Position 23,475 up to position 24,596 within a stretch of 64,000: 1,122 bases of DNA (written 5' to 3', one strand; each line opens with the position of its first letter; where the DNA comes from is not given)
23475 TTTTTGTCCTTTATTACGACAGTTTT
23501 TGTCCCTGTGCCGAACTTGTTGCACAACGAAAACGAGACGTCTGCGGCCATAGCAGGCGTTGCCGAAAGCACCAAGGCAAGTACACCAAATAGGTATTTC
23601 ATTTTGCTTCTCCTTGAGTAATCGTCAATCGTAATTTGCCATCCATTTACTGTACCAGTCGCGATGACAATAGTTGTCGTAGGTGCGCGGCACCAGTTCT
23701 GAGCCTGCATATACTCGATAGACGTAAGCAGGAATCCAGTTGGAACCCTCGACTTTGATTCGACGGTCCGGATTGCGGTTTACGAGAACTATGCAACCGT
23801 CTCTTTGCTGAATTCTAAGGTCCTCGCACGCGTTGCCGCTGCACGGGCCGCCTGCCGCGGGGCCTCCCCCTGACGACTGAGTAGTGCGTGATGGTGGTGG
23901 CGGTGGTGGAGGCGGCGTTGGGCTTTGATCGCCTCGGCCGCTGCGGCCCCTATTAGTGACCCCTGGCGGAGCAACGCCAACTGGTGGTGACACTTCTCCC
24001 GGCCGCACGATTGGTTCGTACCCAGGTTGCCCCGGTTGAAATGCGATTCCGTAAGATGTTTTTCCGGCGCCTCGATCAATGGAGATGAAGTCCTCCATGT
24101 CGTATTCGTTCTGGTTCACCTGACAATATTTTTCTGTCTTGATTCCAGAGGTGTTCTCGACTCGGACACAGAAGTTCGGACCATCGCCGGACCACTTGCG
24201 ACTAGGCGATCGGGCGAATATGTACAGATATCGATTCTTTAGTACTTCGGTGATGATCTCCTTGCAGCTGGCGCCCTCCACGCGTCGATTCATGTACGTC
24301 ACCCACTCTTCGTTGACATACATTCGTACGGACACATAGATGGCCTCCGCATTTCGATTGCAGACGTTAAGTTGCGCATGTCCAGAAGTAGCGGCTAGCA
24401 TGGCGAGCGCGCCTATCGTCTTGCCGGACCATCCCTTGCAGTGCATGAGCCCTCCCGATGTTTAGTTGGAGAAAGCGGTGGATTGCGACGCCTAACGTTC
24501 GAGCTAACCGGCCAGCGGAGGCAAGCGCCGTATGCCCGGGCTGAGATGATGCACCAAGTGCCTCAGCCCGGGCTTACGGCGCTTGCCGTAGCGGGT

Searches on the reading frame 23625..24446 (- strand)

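Call 40: search_protein_families(library=pfam, proteins=[window:23625-24446:-], max_evalue=0.01)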
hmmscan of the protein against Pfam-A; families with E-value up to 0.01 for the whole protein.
window:23625-24446:- (273 aa): 1 family
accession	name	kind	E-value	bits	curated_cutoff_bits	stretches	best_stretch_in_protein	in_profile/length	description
PF06282.16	DUF1036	-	2.2e-11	44.8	23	1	23-128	2-105/113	Protein of unknown function (DUF1036)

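Call 41: search_protein_families(library=padloc, proteins=[window:23625-24446:-], max_evalue=0.01)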
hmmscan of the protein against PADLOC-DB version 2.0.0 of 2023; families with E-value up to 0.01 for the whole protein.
window:23625-24446:- (273 aa): 0 families
